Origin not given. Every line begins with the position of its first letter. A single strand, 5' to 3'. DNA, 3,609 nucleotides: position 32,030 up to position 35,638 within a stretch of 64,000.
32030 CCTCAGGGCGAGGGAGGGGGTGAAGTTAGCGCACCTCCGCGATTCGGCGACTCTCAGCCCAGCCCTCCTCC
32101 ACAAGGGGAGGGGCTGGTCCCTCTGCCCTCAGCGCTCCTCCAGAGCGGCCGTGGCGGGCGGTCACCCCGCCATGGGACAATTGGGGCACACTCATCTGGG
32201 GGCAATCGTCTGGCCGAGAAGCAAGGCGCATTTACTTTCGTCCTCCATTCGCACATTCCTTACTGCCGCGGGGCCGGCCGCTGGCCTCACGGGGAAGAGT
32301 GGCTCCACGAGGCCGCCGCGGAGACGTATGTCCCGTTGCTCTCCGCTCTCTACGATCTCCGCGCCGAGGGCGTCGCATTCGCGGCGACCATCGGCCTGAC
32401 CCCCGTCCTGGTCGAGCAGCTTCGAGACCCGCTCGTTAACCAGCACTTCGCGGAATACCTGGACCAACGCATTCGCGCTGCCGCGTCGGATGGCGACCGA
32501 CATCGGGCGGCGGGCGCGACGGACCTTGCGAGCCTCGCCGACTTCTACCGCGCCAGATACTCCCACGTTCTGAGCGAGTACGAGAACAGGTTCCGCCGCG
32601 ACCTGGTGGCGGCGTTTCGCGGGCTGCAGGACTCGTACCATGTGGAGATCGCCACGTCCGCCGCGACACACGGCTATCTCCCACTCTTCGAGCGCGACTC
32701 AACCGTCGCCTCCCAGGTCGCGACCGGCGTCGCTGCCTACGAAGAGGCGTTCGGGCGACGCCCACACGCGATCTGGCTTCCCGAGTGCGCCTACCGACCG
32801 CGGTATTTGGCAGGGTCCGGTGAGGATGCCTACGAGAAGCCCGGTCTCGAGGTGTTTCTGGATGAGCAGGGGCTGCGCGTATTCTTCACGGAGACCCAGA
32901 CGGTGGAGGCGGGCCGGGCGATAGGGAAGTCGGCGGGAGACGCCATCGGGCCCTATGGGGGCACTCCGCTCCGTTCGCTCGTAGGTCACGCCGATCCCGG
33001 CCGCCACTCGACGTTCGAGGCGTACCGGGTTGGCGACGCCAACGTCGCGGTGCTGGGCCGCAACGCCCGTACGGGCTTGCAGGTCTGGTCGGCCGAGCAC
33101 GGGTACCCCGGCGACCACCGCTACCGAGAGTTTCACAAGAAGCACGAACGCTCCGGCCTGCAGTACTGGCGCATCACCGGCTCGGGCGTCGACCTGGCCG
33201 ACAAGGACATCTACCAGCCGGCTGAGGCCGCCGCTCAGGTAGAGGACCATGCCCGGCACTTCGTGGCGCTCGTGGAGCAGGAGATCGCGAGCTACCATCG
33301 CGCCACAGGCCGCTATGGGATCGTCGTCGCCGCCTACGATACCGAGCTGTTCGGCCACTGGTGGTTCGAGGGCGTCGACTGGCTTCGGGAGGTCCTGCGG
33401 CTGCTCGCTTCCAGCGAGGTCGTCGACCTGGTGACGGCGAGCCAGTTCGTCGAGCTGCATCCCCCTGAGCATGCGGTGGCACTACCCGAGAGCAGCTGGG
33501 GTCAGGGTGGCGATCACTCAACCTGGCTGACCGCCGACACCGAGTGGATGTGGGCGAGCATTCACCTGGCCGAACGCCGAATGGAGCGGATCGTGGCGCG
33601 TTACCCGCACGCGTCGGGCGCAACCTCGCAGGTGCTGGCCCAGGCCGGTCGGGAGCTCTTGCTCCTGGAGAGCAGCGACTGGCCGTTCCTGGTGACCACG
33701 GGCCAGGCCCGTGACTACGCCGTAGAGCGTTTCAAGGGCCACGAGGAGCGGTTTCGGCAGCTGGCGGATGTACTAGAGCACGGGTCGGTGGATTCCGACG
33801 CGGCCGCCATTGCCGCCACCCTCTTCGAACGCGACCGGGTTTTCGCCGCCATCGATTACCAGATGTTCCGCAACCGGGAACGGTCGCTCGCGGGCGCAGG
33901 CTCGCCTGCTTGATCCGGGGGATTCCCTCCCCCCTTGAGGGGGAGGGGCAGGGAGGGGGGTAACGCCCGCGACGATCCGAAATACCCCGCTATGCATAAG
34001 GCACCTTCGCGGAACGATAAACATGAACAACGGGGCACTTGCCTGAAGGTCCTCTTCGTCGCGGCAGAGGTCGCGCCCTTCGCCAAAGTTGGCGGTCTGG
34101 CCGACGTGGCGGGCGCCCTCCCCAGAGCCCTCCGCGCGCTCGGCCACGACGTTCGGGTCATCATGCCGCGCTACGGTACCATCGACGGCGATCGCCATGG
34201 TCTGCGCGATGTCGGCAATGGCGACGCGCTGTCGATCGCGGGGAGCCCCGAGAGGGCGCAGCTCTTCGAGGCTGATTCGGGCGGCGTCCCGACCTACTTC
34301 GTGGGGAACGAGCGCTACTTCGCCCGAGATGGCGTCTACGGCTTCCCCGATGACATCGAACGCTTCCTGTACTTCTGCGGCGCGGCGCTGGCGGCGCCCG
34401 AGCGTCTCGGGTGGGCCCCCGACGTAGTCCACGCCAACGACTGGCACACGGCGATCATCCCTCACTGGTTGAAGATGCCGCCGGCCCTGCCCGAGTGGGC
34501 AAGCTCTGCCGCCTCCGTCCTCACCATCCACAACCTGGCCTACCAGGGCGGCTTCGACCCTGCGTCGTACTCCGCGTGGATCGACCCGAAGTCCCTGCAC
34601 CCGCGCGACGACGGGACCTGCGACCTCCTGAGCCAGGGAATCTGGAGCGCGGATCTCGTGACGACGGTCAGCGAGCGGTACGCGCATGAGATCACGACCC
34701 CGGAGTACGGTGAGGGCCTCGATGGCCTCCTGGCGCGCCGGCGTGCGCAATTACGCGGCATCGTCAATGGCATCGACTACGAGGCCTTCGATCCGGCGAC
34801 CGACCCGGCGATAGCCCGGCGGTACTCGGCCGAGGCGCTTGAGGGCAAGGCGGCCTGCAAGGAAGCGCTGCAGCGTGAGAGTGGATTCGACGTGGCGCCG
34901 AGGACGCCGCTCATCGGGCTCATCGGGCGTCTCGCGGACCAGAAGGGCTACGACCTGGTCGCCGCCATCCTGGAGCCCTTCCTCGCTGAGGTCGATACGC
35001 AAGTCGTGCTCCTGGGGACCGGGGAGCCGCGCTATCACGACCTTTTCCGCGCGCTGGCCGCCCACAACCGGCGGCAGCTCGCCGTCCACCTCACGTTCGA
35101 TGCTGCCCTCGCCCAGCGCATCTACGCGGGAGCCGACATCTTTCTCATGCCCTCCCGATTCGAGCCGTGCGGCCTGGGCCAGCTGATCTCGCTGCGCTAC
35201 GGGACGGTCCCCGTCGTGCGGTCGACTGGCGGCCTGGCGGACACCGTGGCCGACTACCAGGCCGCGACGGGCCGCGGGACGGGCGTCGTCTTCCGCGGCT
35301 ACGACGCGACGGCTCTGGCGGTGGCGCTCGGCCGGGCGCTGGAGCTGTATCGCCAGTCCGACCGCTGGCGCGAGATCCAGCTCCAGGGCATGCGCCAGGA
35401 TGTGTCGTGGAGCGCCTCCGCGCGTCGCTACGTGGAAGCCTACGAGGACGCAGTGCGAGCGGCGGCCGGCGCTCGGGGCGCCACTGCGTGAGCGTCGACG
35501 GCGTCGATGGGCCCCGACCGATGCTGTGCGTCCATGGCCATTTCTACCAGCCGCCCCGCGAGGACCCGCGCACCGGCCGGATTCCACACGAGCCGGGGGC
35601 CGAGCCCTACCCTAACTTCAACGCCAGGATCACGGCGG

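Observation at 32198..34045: Probable CUG initiation codons with a GGGG-N7 spacing for the GH57 branching enzyme and glgA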

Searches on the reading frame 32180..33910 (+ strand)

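Call 8: search_protein_families(library=pfam, proteins=[window:32180-33910:+])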
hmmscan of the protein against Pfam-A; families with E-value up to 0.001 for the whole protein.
window:32180-33910:+ (577 aa): 2 families
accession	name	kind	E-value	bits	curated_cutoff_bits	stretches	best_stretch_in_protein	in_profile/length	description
PF03065.20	Glyco_hydro_57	-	1.6e-31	110.1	21.2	1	19-436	1-291/291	Glycosyl hydrolase family 57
PF09210.16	BE_C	-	3.6e-29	101.6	25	1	461-563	2-101/101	1,4-alpha-glucan branching enzyme, C-terminal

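Call 56: search_protein_families(library=ncbifam, proteins=[window:32180-33910:+], max_evalue=0.01)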
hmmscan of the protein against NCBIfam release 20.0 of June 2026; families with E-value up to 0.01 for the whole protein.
window:32180-33910:+ (577 aa): 2 families
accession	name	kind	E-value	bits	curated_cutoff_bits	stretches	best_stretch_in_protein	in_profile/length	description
NF041133.1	branch_enz_Thcocales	equivalog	2e-167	558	1000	1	16-563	1-533/553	1,4-alpha-glucan branching protein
NF041566.1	branchenz_Thermus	equivalog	1.1e-146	489.7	920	1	18-563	3-526/527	1,4-alpha-glucan branching protein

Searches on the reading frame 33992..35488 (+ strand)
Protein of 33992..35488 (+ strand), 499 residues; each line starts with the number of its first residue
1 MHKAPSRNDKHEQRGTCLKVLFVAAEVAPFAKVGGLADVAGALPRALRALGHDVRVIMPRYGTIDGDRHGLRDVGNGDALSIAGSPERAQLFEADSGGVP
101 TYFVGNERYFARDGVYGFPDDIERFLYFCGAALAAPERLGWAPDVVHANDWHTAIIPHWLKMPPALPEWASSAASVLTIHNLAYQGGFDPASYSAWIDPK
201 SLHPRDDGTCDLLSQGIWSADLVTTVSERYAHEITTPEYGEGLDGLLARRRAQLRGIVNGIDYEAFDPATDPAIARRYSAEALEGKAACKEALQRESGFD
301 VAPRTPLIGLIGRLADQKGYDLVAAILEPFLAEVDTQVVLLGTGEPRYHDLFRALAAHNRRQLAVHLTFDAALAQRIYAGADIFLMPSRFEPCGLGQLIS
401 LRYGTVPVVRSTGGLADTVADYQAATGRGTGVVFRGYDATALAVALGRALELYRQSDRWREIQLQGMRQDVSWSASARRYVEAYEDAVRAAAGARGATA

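Call 8: search_protein_families(library=pfam, proteins=[window:33992-35488:+])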
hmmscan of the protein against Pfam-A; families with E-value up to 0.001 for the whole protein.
window:33992-35488:+ (499 aa): 6 families
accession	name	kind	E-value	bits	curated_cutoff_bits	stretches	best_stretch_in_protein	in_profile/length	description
PF08323.17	Glyco_transf_5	-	7.3e-74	248.9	22.7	1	19-248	1-238/239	Starch synthase catalytic domain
PF00534.26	Glycos_transf_1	-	1.2e-13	51.4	26.4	1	305-461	15-167/172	Glycosyl transferases group 1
PF13692.12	Glyco_trans_1_4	-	1.8e-12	48.2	27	1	306-451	2-141/142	Glycosyl transferases group 1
PF13439.12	Glyco_transf_4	-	9.9e-08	32.6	28.5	1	33-234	1-148/170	Glycosyltransferase Family 4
PF13579.12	Glyco_trans_4_4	-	1.4e-07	32.4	29.7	1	34-235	1-143/158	Glycosyl transferase 4-like domain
PF20706.3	GT4-conflict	-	4.8e-07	29.5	26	1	289-478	171-383/385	Family 4 Glycosyltransferase in conflict systems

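Call 56: search_protein_families(library=ncbifam, proteins=[window:33992-35488:+], max_evalue=0.01)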
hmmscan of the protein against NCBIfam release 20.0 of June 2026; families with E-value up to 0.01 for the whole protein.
window:33992-35488:+ (499 aa): 22 families
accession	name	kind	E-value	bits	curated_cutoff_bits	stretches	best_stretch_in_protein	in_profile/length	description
TIGR02095.1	glgA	subfamily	6.1e-166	552.8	328.45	1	19-486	2-476/477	glycogen/starch synthase, ADP-glucose type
NF001898.0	PRK00654.1-1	equivalog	4.2e-151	503.8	603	1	18-487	1-475/477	glycogen synthase GlgA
NF001903.0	PRK00654.2-2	equivalog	6e-142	473.7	616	1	18-489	1-480/482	glycogen synthase GlgA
NF001900.0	PRK00654.1-3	equivalog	1.2e-137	459.3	509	1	19-490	2-457/481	glycogen synthase GlgA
NF001899.0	PRK00654.1-2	equivalog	2.6e-134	448.2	459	1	18-487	1-475/478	glycogen synthase GlgA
NF010699.0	PRK14099.1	equivalog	3.6e-109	365.4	762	1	16-490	2-482/485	glycogen synthase GlgA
NF001905.0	PRK00654.2-4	subfamily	1.8e-107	359.9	560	1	18-486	1-485/489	glycogen synthase GlgA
NF001901.0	PRK00654.1-5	equivalog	3.6e-104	349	649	1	11-492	17-496/502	glycogen synthase GlgA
NF010698.0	PRK14098.1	equivalog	2.3e-99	333.3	754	1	18-486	6-485/489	starch synthase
NF001906.0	PRK00654.2-5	equivalog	1.4e-95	321.1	870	1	17-488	5-484/485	glycogen synthase GlgA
NF001902.0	PRK00654.2-1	equivalog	4.4e-85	286.1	845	1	20-486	3-488/492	glycogen synthase GlgA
NF001904.0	PRK00654.2-3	equivalog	1.7e-64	218.3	577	1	19-486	2-473/475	glycogen synthase GlgA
TIGR02149.1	glgA_Coryne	subfamily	1.3e-09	37.7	302.4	1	297-486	196-389/391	glycogen synthase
NF038295.1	EPS_HpsP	equivalog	4.7e-08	32.4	550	1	293-486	195-386/388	hormogonium polysaccharide biosynthesis glycosyltransferase HpsP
TIGR03999.1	thiol_BshA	equivalog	1.2e-07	31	273.7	1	323-488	217-370/375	N-acetyl-alpha-D-glucosaminyl L-malate synthase BshA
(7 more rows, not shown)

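Call 72: find_homologous_proteins(query=window:34043-35488:+, max_evalue=1e-100)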
Query window:34043-35488:+ (482 aa): 5563 proteins with E <= 1e-100 among 8000 candidates; the best 120 are listed.
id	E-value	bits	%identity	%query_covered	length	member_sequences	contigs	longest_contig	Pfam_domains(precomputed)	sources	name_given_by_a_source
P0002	0.0e+0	1010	97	96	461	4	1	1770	PF00534.27,PF13579.13,PF08323.18,PF13439.13,PF20706.4,PF13692.13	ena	-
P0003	2.6e-233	793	73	99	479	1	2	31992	PF00534.27,PF13579.13,PF08323.18,PF13439.13,PF13692.13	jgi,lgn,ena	-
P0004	4.3e-228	776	72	100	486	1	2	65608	PF00534.27,PF13579.13,PF08323.18,PF13439.13,PF20706.4,PF13692.13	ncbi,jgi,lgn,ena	-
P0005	2.7e-226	770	73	100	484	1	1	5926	PF00534.27,PF13579.13,PF08323.18,PF13439.13,PF13692.13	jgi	jgi:starch synthase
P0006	2.8e-226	770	72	98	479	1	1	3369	PF00534.27,PF13579.13,PF08323.18,PF13439.13,PF20706.4,PF13692.13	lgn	-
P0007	4.9e-226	769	73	98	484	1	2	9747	PF00534.27,PF13579.13,PF08323.18,PF13439.13,PF13692.13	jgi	jgi:starch synthase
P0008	1.6e-225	768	72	98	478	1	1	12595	PF00534.27,PF13579.13,PF08323.18,PF13439.13,PF20706.4,PF13692.13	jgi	jgi:starch synthase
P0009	4.2e-225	766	72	100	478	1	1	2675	PF00534.27,PF13579.13,PF08323.18,PF13439.13,PF20706.4,PF13692.13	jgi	-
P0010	2.7e-223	760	71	98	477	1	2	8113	PF00534.27,PF13579.13,PF08323.18,PF13439.13,PF13692.13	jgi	jgi:starch synthase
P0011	4.7e-223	759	71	99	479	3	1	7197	PF00534.27,PF13579.13,PF08323.18,PF13439.13,PF20706.4,PF13692.13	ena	-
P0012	2.4e-222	757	77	88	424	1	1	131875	PF00534.27,PF08323.18,PF20706.4,PF13692.13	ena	-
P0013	5.6e-222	756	73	98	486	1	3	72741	PF00534.27,PF13579.13,PF08323.18,PF13439.13,PF20706.4,PF13692.13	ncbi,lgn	-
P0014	1.4e-221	755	71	98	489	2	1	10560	PF00534.27,PF13579.13,PF08323.18,PF13439.13,PF13692.13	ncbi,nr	ncbi:MAG: starch synthase [Chloroflexota bacterium]|nr:starch synthase [Chloroflexota bacterium]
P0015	4.4e-221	753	72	98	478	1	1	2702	PF00534.27,PF13579.13,PF08323.18,PF13439.13,PF13692.13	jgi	jgi:starch synthase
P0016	7.8e-221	752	72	98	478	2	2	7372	PF00534.27,PF13579.13,PF08323.18,PF13439.13,PF20706.4,PF13692.13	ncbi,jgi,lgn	jgi:starch synthase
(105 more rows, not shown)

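Call 73: find_encoding_contigs(protein=P0002, flank=3000, max_places=4)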
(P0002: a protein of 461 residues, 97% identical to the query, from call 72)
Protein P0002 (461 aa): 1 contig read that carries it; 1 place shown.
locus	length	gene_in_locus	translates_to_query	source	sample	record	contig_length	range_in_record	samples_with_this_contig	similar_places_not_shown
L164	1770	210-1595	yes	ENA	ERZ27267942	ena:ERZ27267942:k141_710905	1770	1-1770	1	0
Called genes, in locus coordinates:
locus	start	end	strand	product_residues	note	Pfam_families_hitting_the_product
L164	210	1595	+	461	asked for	PF08323:Glyco_transf_5, PF13439:Glyco_transf_4 (faint), PF13579:Glyco_trans_4_4 (weak), PF20706:GT4-conflict (weak), PF00534:Glycos_transf_1, PF13692:Glyco_trans_1_4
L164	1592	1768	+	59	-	?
